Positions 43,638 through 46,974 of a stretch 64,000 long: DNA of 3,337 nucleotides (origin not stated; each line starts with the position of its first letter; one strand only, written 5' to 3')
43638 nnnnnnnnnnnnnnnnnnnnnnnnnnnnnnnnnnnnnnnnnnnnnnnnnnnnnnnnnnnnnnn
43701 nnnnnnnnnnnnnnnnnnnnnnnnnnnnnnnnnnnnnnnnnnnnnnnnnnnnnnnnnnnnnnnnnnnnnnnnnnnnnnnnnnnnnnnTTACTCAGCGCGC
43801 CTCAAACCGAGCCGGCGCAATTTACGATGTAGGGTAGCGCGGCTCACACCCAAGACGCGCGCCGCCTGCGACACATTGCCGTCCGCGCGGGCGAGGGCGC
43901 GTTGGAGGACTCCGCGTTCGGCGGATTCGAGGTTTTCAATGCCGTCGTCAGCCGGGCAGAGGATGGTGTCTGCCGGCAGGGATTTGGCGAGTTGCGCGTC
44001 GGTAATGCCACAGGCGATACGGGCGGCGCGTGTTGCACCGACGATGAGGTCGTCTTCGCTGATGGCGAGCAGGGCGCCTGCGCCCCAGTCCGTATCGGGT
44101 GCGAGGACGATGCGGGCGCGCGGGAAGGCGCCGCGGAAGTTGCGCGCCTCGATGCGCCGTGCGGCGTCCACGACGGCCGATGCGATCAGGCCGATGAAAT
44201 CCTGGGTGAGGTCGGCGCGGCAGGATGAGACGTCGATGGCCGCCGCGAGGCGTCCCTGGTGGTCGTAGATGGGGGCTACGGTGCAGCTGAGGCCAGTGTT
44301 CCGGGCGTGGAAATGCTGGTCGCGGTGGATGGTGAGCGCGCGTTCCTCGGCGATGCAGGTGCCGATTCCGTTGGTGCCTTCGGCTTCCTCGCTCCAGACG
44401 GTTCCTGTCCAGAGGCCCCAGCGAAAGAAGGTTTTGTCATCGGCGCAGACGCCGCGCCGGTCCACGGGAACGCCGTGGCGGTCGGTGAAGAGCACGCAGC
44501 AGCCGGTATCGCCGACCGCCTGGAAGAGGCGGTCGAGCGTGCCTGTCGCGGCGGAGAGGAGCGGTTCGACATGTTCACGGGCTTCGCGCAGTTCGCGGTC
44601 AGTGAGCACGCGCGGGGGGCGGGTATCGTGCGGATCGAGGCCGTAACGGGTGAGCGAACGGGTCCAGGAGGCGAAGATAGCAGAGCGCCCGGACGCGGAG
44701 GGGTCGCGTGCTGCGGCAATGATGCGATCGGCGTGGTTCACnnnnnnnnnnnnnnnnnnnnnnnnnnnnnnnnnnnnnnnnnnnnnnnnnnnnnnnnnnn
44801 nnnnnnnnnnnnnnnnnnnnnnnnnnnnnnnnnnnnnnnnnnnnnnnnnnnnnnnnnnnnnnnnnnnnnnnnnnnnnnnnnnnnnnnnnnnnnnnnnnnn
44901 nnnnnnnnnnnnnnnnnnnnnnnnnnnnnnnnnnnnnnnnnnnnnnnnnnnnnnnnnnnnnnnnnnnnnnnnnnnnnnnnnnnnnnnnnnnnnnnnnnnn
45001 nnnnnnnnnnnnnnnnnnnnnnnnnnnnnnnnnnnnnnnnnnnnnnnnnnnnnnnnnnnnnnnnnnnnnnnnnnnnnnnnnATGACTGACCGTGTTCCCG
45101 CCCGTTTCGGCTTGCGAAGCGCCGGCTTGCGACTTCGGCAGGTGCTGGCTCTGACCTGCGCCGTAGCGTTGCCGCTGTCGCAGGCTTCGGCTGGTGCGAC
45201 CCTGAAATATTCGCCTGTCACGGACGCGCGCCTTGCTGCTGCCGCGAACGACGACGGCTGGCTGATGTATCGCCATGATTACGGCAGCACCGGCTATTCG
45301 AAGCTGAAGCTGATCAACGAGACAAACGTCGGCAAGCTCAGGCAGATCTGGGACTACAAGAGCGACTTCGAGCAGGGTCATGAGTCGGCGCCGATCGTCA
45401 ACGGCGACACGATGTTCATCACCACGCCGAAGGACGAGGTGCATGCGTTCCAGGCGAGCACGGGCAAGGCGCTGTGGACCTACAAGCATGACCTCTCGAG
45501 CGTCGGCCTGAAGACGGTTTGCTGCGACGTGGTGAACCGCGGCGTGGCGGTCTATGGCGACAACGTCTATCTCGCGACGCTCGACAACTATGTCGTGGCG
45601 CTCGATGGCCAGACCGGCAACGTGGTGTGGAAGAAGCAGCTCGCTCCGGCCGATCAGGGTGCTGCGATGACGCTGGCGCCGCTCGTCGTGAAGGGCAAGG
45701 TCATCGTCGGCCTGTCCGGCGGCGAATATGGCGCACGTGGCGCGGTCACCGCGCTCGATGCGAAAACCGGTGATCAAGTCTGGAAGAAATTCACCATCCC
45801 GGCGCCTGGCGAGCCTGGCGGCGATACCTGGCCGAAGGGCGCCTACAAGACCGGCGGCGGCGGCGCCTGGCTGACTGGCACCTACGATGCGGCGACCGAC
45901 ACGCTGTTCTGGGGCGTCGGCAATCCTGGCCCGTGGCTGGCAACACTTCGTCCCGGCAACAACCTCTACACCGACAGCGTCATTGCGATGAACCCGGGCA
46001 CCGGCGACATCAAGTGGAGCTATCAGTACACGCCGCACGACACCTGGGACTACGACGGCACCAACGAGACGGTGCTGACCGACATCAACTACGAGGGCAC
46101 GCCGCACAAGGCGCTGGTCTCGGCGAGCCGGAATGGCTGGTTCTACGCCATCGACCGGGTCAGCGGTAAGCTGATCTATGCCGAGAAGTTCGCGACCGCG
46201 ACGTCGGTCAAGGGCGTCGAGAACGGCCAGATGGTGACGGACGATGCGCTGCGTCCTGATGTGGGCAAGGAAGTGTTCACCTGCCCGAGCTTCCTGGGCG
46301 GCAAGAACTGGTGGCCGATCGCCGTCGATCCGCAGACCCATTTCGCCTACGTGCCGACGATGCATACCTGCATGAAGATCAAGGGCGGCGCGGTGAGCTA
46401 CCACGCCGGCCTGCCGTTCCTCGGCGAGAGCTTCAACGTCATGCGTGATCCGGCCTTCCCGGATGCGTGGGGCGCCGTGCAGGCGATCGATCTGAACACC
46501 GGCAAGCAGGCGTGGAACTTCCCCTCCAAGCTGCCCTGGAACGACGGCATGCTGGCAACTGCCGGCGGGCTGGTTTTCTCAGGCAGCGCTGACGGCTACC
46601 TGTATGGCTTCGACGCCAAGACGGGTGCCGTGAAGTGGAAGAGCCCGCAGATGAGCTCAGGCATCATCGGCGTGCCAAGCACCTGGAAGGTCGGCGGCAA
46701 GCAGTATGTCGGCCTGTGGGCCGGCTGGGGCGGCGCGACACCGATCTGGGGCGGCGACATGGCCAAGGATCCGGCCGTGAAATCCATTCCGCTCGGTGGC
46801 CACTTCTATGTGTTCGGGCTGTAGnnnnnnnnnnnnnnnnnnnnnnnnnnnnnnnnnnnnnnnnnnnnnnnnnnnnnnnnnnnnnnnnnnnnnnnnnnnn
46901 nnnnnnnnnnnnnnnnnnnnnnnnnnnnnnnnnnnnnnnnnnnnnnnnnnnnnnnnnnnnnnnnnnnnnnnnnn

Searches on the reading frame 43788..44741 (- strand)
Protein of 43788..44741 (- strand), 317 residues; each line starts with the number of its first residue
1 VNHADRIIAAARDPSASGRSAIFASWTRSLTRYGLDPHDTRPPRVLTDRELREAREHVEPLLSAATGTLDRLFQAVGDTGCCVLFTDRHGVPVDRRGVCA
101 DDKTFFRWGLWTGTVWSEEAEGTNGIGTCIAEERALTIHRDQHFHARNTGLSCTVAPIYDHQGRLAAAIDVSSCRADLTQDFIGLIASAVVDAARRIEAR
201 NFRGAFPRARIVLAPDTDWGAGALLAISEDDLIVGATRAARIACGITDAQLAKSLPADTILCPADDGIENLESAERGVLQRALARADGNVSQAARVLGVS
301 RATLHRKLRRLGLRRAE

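Call 4: search_protein_families(library=pfam, proteins=[window:43788-44741:-], max_evalue=0.01)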
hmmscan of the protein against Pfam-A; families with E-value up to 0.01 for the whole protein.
window:43788-44741:- (317 aa): 9 families
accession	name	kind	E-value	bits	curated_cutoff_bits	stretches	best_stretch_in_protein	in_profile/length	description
PF02954.25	HTH_8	-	3.3e-14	52.8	22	1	271-310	2-41/42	Bacterial regulatory protein, Fis family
PF01590.32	GAF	-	4.4e-13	50.4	22.4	1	63-193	4-129/133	GAF domain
PF01614.24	IclR_C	-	6.5e-05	23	24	1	148-197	123-172/174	Bacterial transcriptional regulator IclR C-terminal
PF13556.12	HTH_30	-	0.00016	21.8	27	1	281-311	6-36/59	PucR C-terminal helix-turn-helix domain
PF13551.12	HTH_29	-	0.00058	20.3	28.1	1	283-310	8-35/64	Winged helix-turn helix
PF02042.20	RWP-RK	-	0.0009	19.5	29.3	1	289-315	14-40/49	RWP-RK domain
PF20432.4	Xre-like-HTH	-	0.0012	19.6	25.8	1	279-309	15-44/63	Antitoxin Xre-like helix-turn-helix domain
PF00126.33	HTH_1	-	0.0055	17.1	26.6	0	288-311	14-37/60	Bacterial regulatory helix-turn-helix protein, lysR family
PF18024.7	HTH_50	-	0.007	16.5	27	0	269-313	6-49/50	Helix-turn-helix domain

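Call 5: search_protein_families(library=ncbifam, proteins=[window:43788-44741:-], max_evalue=0.01)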
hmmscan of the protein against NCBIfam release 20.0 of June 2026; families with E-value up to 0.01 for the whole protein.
window:43788-44741:- (317 aa): 19 families
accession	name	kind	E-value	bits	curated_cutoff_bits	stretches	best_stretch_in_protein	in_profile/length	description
NF008485.2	PRK11388.1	equivalog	7.5e-23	80.7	551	2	7-201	8-200/643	dihydroxyacetone kinase operon transcriptional regulator DhaR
NF045644.1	TransRegBhcR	equivalog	1.4e-07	31.1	350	1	146-198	210-262/267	HTH-type transcriptional regulator BhcR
TIGR02915.1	PEP_resp_reg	equivalog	2.8e-07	29.7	502.6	1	272-313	403-444/445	PEP-CTERM-box response regulator transcription factor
NF051870.1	NAssimRespRegNtrX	equivalog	2.1e-06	26.9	600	1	270-313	409-452/452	nitrogen assimilation response regulator NtrX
NF041906.1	V4R_TF_MobR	exception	3e-06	26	999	1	270-310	503-543/544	phenol degradation transcriptional regulator MobR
NF002517.0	PRK01905.1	equivalog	4.4e-06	27.2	122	1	271-313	34-76/77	Fis family transcriptional regulator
NF041946.1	LuxO_transreg_Vib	equivalog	6.6e-06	25.2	800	1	260-310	409-459/463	quorum-sensing sigma-54 dependent transcriptional regulator LuxO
NF008176.1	PRK10923.1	equivalog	7.5e-05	21.5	620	1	271-313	426-468/469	nitrogen regulation protein NR(I)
NF003451.0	PRK05022.1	equivalog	8.5e-05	21.5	476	1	269-314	466-511/512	nitric oxide reductase transcriptional regulator NorR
NF011953.0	PRK15424.1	equivalog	0.00012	20.8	703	1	274-310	497-533/538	propionate catabolism operon regulatory protein PrpR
NF001659.0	PRK00430.1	equivalog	0.00013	22.6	99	1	273-313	57-97/98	DNA-binding transcriptional regulator Fis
NF041552.1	TF_PrdR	equivalog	0.00033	19.1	795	1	269-309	534-574/577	sigma-54 dependent transcriptional regulator PrdR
TIGR01818.1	ntrC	equivalog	0.00036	19.4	558.6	1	271-310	423-462/463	nitrogen regulation protein NR(I)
NF007548.0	PRK10163.1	equivalog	0.00041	19.6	406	1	132-198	200-262/271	HTH-type transcriptional repressor AllR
NF007689.0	PRK10365.1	equivalog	0.0013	17.6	760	1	246-310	377-441/441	sigma-54-dependent response regulator transcription factor ZraR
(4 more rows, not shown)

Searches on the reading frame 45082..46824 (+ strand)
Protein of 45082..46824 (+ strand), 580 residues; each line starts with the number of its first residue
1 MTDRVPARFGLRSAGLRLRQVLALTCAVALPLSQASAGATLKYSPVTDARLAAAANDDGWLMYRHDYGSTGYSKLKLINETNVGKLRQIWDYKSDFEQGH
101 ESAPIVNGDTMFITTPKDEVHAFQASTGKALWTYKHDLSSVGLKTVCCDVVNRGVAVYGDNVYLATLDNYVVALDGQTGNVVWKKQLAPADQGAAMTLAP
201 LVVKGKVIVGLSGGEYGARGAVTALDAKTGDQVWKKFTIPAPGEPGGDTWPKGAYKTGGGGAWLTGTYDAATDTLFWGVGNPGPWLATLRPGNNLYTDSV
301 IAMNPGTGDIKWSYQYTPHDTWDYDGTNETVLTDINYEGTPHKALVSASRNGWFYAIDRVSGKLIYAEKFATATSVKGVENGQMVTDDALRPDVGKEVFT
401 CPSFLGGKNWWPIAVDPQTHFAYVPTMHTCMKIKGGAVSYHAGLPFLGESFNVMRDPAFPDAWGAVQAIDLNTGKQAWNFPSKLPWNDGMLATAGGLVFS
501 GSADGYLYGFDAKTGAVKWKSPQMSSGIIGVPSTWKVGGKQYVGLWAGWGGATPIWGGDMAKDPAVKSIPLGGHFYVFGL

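Call 4: search_protein_families(library=pfam, proteins=[window:45082-46824:+], max_evalue=0.01)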
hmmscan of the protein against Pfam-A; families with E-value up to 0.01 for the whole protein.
window:45082-46824:+ (580 aa): 4 families
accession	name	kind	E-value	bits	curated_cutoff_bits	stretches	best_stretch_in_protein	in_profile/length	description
PF01011.28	PQQ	-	1e-73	249.5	26.7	2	60-366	1-336/595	Glucose/ethanol/alcohol dehydrogenase, beta-propeller domain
PF13360.13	PQQ_2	-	2.5e-31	109.6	27.6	2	88-238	15-146/233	Outer membrane protein assembly factor BamB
PF13570.13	Beta-prop_ACSF4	-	9.6e-13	48.6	133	2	101-236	52-171/329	Beta-alanine-activating enzyme, beta-propeller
PF25293.1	Beta-prop_EMC1_N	-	0.00013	22.2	34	1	160-237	32-102/219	EMC1 N-terminal beta-propeller domain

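Call 5: search_protein_families(library=ncbifam, proteins=[window:45082-46824:+], max_evalue=0.01)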
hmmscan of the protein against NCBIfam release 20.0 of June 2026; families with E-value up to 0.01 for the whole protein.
window:45082-46824:+ (580 aa): 7 families
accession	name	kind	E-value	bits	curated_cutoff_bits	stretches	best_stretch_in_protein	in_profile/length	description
TIGR03075.1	PQQ_enz_alc_DH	subfamily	6.9e-173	576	480.05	1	46-551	6-530/530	PQQ-dependent dehydrogenase, methanol/ethanol family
TIGR04528.1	acido_non_PQQ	subfamily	1.2e-110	370.6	650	1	57-544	3-481/493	acido-empty-quinoprotein group A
TIGR03074.1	PQQ_membr_DH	subfamily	2.8e-49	167.7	832.65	4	195-369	326-505/783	membrane-bound PQQ-dependent dehydrogenase, glucose/quinate/shikimate family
TIGR03300.1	assembly_YfgL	equivalog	2.8e-26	92.1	285.2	2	76-235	30-170/377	outer membrane protein assembly factor BamB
NF008351.0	PRK11138.1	equivalog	4.5e-19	68.2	423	3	103-235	64-185/394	outer membrane protein assembly factor BamB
NF050114.1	Rv3212_fam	equivalog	6.8e-07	28.8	150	1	84-180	52-135/393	Rv3212 family protein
NF041516.1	PA2928_fam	subfamily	2.8e-05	23.7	70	0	466-519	71-125/376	PA2928 family protein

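Call 15: search_solved_structures(query=window:45082-46824:+, max_evalue=1e-20, show_alignments=3)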
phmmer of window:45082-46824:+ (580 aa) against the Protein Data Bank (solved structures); distinct sequences matched with E-value up to 1e-20: 26.
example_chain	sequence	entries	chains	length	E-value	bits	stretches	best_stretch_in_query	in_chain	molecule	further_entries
6zcw_A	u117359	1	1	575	3.1e-115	389.1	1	71-579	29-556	Quinoprotein ethanol dehydrogenase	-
6zcv_A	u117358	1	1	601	5.4e-113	381.7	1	71-579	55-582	Quinoprotein ethanol dehydrogenase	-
1flg_A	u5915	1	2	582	3e-103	349.5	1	62-579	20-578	PROTEIN (QUINOPROTEIN ETHANOL DEHYDROGENASE)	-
1kv9_A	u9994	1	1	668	9.8e-101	341.2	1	53-568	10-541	TYPE II QUINOHEMOPROTEIN ALCOHOL DEHYDROGENASE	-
4mae_A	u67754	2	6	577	1.8e-99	337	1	58-552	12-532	Methanol dehydrogenase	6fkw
6dam_A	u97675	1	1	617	1.6e-96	327.2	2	229-554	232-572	Lanthanide-dependent methanol dehydrogenase XoxF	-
1kb0_A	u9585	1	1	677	2.2e-96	326.8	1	50-553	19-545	quinohemoprotein alcohol dehydrogenase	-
7o6z_A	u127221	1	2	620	9.4e-94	318.1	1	22-564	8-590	Methanol dehydrogenase (Cytochrome c) subunit 1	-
1yiq_A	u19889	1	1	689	4.2e-90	306.1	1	46-561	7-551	Quinohemoprotein alcohol dehydrogenase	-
6oc5_A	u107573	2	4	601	2e-89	303.8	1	46-565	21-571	Lanthanide-dependent methanol dehydrogenase XoxF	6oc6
4tqo_B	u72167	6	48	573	1.2e-87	298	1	55-564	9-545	Methanol dehydrogenase protein, large subunit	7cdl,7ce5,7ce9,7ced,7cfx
9ism_A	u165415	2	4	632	3.2e-86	293.3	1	37-553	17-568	Methanol dehydrogenase, alpha subunit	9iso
1lrw_A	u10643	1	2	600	1.3e-85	291.2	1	54-553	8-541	methanol dehydrogenase subunit 1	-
1h4i_A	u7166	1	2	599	1.9e-85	290.7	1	53-553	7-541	METHANOL DEHYDROGENASE SUBUNIT 1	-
1w6s_A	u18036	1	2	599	3.3e-85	289.9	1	53-553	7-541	METHANOL DEHYDROGENASE SUBUNIT 1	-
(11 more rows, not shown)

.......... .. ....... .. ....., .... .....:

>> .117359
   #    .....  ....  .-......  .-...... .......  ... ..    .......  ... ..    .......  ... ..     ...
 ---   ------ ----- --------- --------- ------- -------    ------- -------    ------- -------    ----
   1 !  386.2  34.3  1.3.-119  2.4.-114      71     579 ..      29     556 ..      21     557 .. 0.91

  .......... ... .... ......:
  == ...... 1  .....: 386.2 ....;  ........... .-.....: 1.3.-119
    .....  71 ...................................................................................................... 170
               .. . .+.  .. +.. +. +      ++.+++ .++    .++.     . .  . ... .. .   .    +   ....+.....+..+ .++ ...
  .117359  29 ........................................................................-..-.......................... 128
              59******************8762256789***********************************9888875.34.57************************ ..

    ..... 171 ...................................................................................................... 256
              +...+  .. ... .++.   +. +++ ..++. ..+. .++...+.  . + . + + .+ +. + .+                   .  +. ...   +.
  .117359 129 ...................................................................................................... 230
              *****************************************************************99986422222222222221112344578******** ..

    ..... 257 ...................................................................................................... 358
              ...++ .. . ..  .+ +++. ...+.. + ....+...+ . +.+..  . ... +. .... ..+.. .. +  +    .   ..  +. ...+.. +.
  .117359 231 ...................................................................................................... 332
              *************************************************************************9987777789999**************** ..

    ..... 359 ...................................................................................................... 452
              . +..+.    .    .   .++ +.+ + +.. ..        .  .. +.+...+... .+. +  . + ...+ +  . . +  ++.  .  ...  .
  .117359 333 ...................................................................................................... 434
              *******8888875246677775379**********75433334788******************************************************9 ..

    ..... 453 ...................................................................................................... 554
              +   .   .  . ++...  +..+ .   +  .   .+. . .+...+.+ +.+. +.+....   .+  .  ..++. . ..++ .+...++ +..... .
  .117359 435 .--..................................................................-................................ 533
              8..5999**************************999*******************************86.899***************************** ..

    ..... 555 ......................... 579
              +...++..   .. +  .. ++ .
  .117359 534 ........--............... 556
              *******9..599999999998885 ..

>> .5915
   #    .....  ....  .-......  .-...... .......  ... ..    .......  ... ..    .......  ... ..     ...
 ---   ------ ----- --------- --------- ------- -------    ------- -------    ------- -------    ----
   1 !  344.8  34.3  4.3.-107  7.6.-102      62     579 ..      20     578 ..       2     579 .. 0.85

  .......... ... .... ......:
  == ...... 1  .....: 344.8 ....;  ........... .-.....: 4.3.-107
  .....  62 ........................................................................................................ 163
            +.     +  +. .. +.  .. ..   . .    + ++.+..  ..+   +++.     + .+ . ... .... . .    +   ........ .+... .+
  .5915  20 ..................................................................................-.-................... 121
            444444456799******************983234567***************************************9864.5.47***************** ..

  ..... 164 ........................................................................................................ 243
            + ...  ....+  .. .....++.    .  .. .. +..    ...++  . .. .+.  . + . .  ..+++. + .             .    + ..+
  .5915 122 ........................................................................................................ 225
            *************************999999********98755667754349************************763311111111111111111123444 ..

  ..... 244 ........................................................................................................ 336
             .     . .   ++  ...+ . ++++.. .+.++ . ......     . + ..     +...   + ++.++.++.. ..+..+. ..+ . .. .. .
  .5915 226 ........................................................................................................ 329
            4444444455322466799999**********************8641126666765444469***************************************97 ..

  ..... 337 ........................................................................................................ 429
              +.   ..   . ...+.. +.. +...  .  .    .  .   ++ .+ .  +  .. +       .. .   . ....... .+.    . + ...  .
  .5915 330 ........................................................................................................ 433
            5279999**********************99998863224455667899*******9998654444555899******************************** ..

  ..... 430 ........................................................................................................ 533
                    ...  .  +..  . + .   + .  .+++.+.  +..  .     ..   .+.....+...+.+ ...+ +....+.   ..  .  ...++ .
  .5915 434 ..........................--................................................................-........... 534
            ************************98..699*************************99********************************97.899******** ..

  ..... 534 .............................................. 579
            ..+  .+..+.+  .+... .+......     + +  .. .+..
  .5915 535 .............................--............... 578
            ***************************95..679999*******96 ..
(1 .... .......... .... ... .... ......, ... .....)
